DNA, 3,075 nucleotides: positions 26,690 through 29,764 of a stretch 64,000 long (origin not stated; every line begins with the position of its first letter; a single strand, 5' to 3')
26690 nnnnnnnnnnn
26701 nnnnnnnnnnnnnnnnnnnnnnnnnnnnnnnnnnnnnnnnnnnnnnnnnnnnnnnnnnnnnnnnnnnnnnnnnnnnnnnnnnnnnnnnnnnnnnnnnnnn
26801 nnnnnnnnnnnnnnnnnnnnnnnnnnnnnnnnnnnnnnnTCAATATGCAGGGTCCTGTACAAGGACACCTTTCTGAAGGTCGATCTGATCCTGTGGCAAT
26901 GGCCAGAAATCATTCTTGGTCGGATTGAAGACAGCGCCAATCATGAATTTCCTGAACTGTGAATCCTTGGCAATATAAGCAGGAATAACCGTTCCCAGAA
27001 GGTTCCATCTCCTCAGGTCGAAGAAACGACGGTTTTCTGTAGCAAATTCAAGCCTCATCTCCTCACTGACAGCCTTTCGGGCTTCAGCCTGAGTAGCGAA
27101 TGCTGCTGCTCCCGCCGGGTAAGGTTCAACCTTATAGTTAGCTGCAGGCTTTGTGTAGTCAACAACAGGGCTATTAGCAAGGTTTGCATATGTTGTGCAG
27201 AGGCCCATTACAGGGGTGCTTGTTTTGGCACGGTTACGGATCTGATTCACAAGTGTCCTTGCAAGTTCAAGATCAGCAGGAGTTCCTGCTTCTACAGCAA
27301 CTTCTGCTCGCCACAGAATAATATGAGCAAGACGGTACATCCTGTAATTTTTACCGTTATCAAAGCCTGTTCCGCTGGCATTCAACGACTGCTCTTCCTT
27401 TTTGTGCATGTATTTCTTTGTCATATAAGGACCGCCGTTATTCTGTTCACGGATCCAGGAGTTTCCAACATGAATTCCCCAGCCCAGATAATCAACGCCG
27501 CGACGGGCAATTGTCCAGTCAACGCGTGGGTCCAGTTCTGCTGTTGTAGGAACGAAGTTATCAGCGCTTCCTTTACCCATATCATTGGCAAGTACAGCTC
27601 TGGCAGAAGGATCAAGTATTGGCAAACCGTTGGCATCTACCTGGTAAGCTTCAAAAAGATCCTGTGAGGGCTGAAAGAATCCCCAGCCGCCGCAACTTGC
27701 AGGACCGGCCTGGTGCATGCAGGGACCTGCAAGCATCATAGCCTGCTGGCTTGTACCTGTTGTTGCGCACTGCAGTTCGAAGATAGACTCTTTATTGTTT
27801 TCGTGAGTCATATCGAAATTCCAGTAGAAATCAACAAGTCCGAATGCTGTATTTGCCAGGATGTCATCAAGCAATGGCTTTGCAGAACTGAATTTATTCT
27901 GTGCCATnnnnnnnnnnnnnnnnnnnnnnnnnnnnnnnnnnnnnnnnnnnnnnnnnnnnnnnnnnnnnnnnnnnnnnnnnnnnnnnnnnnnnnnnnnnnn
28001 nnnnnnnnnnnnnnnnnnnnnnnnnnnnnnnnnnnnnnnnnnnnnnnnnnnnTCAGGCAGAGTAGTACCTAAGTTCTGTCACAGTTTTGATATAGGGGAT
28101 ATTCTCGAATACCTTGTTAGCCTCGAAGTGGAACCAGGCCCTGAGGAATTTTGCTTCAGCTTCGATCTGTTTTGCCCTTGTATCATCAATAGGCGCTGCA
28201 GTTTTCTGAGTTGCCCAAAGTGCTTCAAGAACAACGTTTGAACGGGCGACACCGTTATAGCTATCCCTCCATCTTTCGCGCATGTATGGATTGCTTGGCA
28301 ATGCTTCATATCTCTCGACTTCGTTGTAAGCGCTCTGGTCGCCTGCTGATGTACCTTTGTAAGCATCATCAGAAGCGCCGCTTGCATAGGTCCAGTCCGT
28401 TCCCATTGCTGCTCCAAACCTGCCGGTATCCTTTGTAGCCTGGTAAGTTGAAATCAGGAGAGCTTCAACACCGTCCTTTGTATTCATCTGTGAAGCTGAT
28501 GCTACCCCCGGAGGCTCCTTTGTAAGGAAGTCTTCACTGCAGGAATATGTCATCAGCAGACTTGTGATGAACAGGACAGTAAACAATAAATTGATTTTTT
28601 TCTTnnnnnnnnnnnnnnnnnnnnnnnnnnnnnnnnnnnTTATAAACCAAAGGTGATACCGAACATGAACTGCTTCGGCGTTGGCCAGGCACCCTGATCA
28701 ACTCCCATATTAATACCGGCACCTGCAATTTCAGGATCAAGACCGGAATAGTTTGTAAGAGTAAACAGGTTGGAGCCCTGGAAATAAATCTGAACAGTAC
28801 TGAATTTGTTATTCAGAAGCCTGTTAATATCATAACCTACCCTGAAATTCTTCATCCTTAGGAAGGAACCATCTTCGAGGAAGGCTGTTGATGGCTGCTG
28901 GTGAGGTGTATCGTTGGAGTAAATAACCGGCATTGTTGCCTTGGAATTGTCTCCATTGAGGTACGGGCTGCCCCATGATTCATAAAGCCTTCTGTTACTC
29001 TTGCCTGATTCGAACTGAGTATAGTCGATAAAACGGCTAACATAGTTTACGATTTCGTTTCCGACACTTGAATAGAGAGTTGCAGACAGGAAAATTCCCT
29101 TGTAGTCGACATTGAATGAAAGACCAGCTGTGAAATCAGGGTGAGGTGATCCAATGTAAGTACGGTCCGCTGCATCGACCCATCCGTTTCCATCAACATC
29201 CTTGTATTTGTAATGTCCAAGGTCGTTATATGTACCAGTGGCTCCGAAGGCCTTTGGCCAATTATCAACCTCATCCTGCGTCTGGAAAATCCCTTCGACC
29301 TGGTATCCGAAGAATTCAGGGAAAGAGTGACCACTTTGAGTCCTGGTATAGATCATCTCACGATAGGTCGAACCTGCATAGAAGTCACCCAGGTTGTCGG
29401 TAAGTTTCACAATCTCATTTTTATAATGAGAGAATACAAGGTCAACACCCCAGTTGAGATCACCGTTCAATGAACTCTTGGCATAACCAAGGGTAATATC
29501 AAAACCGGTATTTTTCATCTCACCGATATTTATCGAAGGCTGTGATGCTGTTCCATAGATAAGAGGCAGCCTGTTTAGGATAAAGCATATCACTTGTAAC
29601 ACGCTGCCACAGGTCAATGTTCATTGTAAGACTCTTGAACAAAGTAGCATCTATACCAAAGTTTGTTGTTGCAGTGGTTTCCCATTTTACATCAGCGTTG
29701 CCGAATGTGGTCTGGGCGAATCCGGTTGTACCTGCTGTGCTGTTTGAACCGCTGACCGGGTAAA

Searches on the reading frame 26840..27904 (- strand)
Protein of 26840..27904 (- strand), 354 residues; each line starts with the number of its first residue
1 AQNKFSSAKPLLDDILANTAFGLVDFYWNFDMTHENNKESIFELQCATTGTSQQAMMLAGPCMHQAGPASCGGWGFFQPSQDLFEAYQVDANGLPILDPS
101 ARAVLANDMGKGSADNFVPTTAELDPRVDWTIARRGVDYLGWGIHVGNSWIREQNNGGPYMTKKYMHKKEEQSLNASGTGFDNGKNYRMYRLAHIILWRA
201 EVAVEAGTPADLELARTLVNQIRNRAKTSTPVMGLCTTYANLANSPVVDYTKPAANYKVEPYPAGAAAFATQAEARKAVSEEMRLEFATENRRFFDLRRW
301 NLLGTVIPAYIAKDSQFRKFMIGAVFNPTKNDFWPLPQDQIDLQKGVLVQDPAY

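Call 17: search_protein_families(library=pfam, proteins=[window:26840-27904:-], max_evalue=0.001)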
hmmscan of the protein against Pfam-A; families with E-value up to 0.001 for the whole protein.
window:26840-27904:- (354 aa): 1 family
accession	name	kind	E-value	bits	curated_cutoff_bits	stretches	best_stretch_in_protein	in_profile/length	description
PF07980.17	SusD_RagB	-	2.4e-36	126.4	23.1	1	38-354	1-297/297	SusD family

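Call 18: search_protein_families(library=ncbifam, proteins=[window:26840-27904:-], max_evalue=0.001)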
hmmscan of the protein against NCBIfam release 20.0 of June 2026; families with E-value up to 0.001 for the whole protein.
window:26840-27904:- (354 aa): 0 families

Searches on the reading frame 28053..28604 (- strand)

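Call 17: search_protein_families(library=pfam, proteins=[window:28053-28604:-], max_evalue=0.001)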
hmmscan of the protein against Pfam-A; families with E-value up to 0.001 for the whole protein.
window:28053-28604:- (183 aa): 1 family
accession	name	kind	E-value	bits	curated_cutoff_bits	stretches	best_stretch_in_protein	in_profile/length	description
PF14322.12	SusD-like_3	-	1.2e-12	48.9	27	1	25-175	1-136/191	Starch-binding associating with outer membrane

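Call 18: search_protein_families(library=ncbifam, proteins=[window:28053-28604:-], max_evalue=0.001)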
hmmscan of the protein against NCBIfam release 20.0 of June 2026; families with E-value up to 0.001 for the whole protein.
window:28053-28604:- (183 aa): 0 families

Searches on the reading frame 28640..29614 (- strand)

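Call 17: search_protein_families(library=pfam, proteins=[window:28640-29614:-], max_evalue=0.001)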
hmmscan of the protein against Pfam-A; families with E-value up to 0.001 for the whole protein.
window:28640-29614:- (324 aa): 0 families

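Call 18: search_protein_families(library=ncbifam, proteins=[window:28640-29614:-], max_evalue=0.001)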
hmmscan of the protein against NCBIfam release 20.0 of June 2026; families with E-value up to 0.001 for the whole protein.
window:28640-29614:- (324 aa): 1 family
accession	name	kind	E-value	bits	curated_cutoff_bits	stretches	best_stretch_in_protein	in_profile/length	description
TIGR04056.1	OMP_RagA_SusC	subfamily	8.6e-62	209.7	368.25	1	14-323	692-980/981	SusC/RagA family TonB-linked outer membrane protein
